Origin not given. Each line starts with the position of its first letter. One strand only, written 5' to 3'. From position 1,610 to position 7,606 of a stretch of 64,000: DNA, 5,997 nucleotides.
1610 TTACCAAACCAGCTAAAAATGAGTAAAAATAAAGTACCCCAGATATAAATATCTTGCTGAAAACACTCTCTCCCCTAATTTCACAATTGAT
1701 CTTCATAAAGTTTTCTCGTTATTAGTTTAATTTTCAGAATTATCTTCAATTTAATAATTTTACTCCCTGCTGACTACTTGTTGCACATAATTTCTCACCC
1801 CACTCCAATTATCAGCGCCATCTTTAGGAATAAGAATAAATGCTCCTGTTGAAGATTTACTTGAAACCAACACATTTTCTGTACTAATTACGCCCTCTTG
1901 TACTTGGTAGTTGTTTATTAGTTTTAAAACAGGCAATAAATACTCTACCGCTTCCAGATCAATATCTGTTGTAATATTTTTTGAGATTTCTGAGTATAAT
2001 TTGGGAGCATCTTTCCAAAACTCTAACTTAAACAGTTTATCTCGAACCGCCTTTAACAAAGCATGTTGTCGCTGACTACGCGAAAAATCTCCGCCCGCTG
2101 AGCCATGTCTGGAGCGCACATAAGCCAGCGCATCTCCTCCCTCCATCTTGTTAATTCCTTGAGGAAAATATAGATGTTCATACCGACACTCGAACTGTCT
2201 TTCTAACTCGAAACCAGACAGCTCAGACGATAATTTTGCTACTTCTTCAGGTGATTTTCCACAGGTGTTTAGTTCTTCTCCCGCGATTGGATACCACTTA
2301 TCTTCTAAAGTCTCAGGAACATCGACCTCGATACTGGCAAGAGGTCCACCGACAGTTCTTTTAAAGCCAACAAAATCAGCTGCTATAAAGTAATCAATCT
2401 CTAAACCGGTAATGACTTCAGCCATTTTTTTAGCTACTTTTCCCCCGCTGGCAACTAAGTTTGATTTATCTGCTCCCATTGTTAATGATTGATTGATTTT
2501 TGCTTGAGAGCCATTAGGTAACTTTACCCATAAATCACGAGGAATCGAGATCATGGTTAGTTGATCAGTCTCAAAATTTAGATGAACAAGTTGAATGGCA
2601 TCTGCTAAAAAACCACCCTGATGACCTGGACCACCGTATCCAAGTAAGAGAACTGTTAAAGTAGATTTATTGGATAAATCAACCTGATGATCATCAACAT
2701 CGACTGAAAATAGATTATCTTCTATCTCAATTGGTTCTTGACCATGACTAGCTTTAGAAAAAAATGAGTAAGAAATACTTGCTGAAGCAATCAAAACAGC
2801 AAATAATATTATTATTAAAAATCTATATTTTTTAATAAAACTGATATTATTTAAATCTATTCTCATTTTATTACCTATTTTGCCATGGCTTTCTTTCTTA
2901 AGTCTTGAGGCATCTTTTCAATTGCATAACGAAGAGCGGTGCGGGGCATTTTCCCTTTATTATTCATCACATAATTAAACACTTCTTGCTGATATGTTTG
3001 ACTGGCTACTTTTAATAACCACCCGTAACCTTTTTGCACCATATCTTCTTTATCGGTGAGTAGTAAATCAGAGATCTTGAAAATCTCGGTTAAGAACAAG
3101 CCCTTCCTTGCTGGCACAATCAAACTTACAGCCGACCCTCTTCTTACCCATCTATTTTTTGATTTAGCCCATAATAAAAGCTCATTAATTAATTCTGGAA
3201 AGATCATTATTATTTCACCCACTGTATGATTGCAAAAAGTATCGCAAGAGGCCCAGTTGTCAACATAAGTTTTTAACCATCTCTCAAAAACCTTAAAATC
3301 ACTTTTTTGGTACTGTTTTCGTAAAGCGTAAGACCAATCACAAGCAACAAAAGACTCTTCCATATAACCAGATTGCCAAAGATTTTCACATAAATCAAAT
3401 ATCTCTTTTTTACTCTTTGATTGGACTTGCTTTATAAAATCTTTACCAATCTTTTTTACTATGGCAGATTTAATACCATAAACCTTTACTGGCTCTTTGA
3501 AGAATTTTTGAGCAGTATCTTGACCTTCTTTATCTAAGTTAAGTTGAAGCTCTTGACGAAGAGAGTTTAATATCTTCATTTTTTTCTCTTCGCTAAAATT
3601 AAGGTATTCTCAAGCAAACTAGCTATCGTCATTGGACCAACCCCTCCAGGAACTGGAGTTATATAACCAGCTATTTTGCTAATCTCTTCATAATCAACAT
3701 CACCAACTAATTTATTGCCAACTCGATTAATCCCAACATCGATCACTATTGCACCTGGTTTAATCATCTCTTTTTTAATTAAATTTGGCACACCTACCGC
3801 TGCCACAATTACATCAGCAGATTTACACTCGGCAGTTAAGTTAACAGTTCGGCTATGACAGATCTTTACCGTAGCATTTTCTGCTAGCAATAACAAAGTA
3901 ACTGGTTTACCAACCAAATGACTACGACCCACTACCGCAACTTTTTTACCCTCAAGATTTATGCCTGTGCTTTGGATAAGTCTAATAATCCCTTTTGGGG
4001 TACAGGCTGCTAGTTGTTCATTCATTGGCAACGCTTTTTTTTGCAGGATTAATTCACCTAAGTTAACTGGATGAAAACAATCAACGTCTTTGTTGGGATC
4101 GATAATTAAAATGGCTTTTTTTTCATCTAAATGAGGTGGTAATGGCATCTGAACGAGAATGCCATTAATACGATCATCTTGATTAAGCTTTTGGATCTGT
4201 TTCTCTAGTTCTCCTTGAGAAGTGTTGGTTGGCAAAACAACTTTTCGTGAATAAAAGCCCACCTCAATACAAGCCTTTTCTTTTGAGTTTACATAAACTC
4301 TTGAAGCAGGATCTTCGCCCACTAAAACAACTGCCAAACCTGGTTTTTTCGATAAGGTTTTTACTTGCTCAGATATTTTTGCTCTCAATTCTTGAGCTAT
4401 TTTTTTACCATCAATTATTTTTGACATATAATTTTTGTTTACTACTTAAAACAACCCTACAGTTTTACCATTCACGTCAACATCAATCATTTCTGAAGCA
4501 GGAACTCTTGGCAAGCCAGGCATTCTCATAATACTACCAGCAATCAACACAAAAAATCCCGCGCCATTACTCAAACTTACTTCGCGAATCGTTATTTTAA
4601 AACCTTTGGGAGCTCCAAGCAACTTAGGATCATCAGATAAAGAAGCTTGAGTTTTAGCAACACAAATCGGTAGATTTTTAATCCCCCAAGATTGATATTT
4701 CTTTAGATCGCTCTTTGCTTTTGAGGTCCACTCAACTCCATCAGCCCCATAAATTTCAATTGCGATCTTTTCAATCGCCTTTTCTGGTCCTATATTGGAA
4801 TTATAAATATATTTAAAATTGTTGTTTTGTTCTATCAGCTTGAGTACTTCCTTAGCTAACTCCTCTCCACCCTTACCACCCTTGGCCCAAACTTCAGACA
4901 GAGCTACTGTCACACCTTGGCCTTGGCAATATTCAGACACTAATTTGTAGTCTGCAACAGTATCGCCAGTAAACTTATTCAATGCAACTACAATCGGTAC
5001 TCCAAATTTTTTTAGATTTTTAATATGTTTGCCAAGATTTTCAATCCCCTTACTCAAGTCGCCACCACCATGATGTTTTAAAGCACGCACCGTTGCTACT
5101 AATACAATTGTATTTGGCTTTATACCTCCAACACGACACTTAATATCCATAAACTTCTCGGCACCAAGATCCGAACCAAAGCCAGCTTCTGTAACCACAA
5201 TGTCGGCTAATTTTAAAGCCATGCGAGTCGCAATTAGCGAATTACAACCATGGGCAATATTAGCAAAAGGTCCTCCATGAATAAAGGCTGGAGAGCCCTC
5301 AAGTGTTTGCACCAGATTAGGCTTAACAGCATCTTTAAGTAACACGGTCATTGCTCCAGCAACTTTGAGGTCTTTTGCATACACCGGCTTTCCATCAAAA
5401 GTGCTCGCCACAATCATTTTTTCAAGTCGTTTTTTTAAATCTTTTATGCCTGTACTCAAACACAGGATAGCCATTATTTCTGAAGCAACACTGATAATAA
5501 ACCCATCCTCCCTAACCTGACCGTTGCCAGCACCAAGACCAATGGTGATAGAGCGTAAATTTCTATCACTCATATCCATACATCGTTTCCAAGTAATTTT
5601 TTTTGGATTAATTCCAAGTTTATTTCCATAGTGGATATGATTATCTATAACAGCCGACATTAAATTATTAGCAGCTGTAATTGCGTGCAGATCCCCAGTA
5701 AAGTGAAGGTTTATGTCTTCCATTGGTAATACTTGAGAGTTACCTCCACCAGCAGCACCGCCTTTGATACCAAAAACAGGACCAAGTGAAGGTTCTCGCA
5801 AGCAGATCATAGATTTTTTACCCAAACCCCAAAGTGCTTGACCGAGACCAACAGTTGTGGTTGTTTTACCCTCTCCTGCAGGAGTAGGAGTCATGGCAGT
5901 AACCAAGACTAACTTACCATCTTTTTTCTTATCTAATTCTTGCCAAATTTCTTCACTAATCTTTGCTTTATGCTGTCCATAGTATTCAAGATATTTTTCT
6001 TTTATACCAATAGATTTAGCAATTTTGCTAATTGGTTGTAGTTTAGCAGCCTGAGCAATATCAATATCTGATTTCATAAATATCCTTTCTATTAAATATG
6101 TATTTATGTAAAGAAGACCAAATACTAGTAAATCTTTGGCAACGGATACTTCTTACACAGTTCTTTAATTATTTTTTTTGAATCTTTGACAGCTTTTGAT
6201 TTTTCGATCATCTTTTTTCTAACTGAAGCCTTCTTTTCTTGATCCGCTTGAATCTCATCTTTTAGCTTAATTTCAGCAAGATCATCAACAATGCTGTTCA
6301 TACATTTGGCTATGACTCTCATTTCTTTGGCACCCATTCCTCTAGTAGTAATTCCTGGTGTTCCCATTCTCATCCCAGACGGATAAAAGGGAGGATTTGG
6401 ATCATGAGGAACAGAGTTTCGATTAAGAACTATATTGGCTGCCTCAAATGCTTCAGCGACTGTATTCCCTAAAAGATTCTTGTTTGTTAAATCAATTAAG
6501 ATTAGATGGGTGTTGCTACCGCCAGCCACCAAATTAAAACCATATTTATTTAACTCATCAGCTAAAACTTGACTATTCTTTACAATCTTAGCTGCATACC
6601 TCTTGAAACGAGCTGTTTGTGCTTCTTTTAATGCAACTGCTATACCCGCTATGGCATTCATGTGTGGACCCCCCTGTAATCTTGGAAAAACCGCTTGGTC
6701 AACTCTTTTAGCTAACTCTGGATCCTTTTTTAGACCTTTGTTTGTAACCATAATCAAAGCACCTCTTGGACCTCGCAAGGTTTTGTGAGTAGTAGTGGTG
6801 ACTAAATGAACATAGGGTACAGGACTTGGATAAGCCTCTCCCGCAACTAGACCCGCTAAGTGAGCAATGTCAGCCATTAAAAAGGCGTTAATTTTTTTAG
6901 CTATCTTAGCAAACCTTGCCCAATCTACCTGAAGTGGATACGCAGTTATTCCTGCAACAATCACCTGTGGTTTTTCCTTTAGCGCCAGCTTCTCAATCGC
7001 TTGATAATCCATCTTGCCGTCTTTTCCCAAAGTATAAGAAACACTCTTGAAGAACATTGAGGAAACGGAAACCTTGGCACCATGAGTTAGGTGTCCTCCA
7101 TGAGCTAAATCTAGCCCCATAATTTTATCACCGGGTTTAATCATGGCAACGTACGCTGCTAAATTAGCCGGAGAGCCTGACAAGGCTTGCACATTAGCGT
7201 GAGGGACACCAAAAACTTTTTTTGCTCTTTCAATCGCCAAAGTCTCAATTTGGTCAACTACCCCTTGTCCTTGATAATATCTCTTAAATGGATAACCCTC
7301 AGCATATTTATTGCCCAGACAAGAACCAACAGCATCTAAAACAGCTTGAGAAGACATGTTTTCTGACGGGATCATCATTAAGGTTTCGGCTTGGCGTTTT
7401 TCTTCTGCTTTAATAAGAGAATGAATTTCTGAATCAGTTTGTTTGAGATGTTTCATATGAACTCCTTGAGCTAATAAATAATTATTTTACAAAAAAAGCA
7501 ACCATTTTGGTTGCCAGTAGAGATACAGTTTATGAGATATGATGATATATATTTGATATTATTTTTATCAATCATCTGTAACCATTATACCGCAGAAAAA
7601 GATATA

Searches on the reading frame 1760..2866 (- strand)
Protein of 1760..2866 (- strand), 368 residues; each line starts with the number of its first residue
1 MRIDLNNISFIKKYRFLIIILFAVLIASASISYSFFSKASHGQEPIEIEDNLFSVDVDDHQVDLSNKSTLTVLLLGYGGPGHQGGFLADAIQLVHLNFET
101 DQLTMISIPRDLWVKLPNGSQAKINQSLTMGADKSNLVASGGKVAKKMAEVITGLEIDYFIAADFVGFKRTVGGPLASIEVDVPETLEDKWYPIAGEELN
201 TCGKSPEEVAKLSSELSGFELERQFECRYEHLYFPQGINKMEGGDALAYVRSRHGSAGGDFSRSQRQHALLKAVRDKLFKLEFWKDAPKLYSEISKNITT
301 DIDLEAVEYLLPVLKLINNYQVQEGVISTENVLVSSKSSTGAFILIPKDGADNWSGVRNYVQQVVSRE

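Call 51: search_protein_families(library=pfam, proteins=[window:1760-2866:-], max_evalue=0.001)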
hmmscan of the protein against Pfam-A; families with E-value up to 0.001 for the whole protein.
window:1760-2866:- (368 aa): 1 family
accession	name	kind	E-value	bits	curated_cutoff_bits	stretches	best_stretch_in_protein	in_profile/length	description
PF03816.19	LytR_cpsA_psr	-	1.2e-28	100.7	24.6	1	88-278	2-148/150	LytR_cpsA_psr family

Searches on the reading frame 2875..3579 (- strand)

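Call 67: search_protein_families(library=pfam, proteins=[window:2875-3579:-], max_evalue=0.001)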
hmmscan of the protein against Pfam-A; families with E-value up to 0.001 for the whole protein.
window:2875-3579:- (234 aa): 1 family
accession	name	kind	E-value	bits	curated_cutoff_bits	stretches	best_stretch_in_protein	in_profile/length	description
PF08713.17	DNA_alkylation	-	8.1e-62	209.1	21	1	7-223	1-213/213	DNA alkylation repair enzyme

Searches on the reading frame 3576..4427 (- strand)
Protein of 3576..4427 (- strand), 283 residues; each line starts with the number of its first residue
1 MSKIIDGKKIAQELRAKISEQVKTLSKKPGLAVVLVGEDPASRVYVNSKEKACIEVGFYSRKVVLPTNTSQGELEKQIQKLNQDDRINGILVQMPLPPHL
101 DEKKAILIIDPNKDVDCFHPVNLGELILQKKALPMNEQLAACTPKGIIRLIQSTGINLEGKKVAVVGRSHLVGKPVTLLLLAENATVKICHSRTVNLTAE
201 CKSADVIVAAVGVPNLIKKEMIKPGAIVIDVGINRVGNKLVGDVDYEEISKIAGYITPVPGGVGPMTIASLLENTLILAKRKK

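Call 67: search_protein_families(library=pfam, proteins=[window:3576-4427:-], max_evalue=0.001)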
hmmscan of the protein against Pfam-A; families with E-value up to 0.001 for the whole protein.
window:3576-4427:- (283 aa): 3 families
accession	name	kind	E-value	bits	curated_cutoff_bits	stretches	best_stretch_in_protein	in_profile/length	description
PF02882.25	THF_DHG_CYH_C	-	1.5e-66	223.1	27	1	119-282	1-159/160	Tetrahydrofolate dehydrogenase/cyclohydrolase, NAD(P)-binding domain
PF00763.28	THF_DHG_CYH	-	6.8e-42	142.8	32.8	1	5-116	1-115/115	Tetrahydrofolate dehydrogenase/cyclohydrolase, catalytic domain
PF01262.27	AlaDh_PNT_C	-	0.00033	20.6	23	1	184-238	73-135/214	Alanine dehydrogenase/PNT, C-terminal domain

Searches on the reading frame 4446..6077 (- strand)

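Call 51: search_protein_families(library=pfam, proteins=[window:4446-6077:-], max_evalue=0.001)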
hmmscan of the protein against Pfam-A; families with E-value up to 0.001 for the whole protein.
window:4446-6077:- (543 aa): 1 family
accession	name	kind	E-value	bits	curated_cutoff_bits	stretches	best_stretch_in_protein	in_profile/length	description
PF01268.25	FTHFS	-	8.3e-255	846.7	27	1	2-543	1-556/556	Formate--tetrahydrofolate ligase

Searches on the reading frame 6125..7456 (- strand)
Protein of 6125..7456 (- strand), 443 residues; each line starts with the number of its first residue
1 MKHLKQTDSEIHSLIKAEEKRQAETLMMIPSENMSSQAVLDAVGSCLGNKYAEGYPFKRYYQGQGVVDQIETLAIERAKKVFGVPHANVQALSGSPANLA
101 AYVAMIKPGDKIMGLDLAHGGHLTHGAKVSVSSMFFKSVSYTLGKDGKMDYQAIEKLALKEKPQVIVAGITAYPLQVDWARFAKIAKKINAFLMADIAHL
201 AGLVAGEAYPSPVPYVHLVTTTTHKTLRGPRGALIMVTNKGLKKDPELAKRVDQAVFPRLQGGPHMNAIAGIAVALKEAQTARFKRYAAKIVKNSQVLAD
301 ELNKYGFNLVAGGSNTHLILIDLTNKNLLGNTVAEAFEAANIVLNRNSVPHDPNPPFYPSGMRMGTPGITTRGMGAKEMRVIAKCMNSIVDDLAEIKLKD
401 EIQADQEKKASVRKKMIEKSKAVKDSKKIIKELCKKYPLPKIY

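Call 51: search_protein_families(library=pfam, proteins=[window:6125-7456:-], max_evalue=0.001)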
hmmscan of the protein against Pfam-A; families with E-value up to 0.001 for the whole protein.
window:6125-7456:- (443 aa): 3 families
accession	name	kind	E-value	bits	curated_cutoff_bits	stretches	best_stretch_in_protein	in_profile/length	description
PF00464.25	SHMT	-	5.8e-150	499.8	27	1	4-385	1-398/399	Serine hydroxymethyltransferase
PF00155.27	Aminotran_1_2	-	2.6e-09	37.2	19.7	1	79-368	56-348/361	Aminotransferase class I and II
PF01212.27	Beta_elim_lyase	-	2e-08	34.4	27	1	76-347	39-275/288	Beta-eliminating lyase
